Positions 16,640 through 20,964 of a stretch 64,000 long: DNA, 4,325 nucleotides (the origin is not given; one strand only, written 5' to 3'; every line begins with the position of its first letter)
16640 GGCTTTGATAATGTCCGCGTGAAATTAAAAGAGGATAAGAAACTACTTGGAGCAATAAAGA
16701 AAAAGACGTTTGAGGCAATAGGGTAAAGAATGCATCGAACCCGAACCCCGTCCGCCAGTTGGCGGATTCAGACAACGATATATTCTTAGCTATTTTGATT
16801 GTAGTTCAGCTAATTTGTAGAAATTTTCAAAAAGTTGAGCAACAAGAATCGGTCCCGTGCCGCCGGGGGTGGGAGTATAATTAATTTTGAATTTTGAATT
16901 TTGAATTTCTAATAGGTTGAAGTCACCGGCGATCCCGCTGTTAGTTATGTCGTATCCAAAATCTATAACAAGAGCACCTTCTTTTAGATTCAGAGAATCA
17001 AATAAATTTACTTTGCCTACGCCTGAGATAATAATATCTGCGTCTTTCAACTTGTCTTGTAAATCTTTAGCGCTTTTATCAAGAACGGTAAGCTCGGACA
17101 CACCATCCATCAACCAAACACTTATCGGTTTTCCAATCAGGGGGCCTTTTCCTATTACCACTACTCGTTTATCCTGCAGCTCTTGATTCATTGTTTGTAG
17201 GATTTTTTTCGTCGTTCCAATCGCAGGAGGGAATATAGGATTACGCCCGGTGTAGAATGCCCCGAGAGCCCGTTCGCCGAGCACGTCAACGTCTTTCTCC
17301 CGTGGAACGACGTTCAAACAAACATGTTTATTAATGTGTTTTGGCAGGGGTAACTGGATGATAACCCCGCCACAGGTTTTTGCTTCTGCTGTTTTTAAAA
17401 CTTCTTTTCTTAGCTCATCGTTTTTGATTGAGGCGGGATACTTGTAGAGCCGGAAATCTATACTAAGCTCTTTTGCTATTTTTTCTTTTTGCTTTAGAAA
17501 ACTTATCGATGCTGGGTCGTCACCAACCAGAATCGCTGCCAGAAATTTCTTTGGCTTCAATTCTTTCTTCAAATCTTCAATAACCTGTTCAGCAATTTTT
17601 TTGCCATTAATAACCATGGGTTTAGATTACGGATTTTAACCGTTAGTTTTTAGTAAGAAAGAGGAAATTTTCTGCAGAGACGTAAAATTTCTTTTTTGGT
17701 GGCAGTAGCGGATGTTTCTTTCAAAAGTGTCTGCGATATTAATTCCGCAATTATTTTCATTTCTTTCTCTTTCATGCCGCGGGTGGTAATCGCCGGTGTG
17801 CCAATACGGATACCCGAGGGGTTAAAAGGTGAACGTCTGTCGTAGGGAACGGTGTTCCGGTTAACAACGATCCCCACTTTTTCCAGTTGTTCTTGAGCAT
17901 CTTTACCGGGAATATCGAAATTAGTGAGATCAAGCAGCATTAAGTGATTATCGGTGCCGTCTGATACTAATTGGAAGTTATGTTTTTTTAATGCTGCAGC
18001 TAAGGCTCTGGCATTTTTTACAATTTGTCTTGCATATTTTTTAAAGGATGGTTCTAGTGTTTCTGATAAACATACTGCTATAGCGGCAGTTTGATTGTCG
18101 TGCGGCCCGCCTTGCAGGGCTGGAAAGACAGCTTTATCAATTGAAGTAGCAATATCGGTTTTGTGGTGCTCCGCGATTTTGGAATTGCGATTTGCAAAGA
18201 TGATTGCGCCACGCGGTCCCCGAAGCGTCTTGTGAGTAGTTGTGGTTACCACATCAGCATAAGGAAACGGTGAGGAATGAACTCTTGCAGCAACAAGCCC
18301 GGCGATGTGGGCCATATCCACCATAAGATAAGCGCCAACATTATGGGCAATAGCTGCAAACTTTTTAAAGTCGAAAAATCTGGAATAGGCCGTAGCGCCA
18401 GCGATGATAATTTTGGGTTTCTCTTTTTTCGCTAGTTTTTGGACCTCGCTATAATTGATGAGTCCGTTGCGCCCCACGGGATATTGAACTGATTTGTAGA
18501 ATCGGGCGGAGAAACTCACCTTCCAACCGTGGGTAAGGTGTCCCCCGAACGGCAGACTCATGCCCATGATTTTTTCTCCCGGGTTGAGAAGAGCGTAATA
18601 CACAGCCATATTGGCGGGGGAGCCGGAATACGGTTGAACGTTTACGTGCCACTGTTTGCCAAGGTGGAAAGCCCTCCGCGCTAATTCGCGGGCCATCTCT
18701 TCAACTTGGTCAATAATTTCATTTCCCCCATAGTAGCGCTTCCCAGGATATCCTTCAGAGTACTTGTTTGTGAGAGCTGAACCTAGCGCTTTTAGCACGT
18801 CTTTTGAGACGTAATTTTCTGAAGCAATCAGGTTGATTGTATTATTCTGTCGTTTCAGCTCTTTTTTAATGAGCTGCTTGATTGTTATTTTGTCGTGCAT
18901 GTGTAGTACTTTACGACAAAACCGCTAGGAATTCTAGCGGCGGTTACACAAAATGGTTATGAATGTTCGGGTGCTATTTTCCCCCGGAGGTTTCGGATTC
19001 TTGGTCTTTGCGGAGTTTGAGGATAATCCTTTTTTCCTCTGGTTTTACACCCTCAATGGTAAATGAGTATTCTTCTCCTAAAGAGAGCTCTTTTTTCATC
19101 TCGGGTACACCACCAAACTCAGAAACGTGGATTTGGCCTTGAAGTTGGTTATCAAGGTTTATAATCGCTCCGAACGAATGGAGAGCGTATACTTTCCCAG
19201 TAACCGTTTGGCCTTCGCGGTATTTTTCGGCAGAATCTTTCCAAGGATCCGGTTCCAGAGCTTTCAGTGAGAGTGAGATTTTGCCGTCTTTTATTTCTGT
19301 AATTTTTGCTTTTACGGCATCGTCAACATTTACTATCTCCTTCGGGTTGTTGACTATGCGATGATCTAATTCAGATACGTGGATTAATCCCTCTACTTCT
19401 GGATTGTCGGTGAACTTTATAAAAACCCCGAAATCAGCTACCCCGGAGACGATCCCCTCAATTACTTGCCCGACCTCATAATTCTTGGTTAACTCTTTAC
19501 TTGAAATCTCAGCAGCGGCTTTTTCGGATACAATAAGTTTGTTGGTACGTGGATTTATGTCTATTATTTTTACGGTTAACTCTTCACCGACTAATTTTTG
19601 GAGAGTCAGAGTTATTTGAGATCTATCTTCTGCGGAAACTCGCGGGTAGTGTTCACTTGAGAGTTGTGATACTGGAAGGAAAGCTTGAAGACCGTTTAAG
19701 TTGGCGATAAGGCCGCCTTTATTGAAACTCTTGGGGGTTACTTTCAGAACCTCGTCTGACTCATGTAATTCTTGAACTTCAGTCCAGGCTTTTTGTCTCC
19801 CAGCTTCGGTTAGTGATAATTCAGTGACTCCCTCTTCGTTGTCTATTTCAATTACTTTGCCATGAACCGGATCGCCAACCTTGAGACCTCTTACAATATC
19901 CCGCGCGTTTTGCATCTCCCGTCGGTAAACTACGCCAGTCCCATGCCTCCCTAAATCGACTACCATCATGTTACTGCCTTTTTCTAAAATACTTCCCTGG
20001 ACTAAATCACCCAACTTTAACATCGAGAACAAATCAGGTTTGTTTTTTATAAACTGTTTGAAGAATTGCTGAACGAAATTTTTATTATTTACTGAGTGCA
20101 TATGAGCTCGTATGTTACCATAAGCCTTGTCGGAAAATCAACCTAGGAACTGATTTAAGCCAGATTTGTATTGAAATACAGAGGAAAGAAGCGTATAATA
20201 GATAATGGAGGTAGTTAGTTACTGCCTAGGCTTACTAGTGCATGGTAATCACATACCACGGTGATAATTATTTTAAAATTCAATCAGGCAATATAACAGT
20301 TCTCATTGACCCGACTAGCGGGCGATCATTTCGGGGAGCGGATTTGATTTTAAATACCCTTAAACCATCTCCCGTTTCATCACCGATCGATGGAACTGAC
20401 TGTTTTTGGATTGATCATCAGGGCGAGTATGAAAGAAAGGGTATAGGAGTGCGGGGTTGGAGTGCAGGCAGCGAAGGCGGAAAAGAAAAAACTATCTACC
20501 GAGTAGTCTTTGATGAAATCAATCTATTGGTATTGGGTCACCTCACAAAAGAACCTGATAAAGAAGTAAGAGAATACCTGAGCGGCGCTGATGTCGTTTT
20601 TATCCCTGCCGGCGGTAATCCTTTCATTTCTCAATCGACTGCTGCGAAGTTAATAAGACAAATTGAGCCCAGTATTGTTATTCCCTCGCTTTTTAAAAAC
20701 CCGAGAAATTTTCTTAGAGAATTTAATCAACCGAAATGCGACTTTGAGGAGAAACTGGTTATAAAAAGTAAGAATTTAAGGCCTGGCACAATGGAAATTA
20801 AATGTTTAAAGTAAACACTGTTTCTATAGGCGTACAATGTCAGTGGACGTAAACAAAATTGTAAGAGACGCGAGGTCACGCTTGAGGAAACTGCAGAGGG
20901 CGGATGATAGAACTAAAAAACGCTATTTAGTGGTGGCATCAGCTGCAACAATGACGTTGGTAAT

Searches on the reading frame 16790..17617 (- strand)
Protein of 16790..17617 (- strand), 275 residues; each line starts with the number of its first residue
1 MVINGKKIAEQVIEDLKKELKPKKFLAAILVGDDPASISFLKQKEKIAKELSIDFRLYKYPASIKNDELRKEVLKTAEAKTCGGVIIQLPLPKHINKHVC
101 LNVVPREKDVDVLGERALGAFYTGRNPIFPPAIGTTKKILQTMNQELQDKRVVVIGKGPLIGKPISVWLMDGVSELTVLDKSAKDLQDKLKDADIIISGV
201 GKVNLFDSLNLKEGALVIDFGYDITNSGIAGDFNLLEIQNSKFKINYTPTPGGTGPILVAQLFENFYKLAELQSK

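Call 13: search_protein_families(library=pfam, proteins=[window:16790-17617:-], max_evalue=0.001)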
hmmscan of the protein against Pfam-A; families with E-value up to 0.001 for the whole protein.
window:16790-17617:- (275 aa): 2 families
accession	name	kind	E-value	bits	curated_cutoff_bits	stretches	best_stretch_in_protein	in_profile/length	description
PF02882.25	THF_DHG_CYH_C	-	4.1e-30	104.6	27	1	117-272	4-158/160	Tetrahydrofolate dehydrogenase/cyclohydrolase, NAD(P)-binding domain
PF00763.28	THF_DHG_CYH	-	5.4e-26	91.6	32.8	1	3-111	1-115/115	Tetrahydrofolate dehydrogenase/cyclohydrolase, catalytic domain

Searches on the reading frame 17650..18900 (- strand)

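Call 13: search_protein_families(library=pfam, proteins=[window:17650-18900:-], max_evalue=0.001)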
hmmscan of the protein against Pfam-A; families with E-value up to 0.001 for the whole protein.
window:17650-18900:- (416 aa): 3 families
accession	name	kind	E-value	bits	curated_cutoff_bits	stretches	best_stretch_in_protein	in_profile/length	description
PF00464.25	SHMT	-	1.4e-166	554.5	27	1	6-388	7-399/399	Serine hydroxymethyltransferase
PF00155.27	Aminotran_1_2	-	2.7e-05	24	19.7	1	80-377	61-355/361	Aminotransferase class I and II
PF00266.25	Aminotran_5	-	0.00036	20.1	21.5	1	138-247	117-223/371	Aminotransferase class-V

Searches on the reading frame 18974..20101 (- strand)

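Call 13: search_protein_families(library=pfam, proteins=[window:18974-20101:-], max_evalue=0.001)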
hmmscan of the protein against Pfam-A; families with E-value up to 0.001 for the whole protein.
window:18974-20101:- (375 aa): 4 families
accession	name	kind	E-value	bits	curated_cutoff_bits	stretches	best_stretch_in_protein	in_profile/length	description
PF00575.29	S1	-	2.6e-38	130.7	22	4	209-279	3-73/74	S1 RNA binding domain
PF23459.1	S1_RRP5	-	2.2e-07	31.8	27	0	209-277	2-68/72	RRP5 S1 domain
PF21710.3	Spt6_S1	-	1.4e-05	25.7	27.5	0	207-279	13-84/91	Spt6, S1/OB domain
PF21543.3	CvfB_2nd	-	0.00025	21.3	27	0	291-334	8-52/76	Virulence regulatory factor CvfB, second domain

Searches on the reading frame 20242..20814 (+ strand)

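Call 13: search_protein_families(library=pfam, proteins=[window:20242-20814:+], max_evalue=0.001)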
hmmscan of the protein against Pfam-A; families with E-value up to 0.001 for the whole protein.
window:20242-20814:+ (190 aa): 1 family
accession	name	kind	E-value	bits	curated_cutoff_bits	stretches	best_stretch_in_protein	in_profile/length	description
PF13483.12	Lactamase_B_3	-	1.9e-17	64.1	24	1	3-148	2-158/160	Beta-lactamase superfamily domain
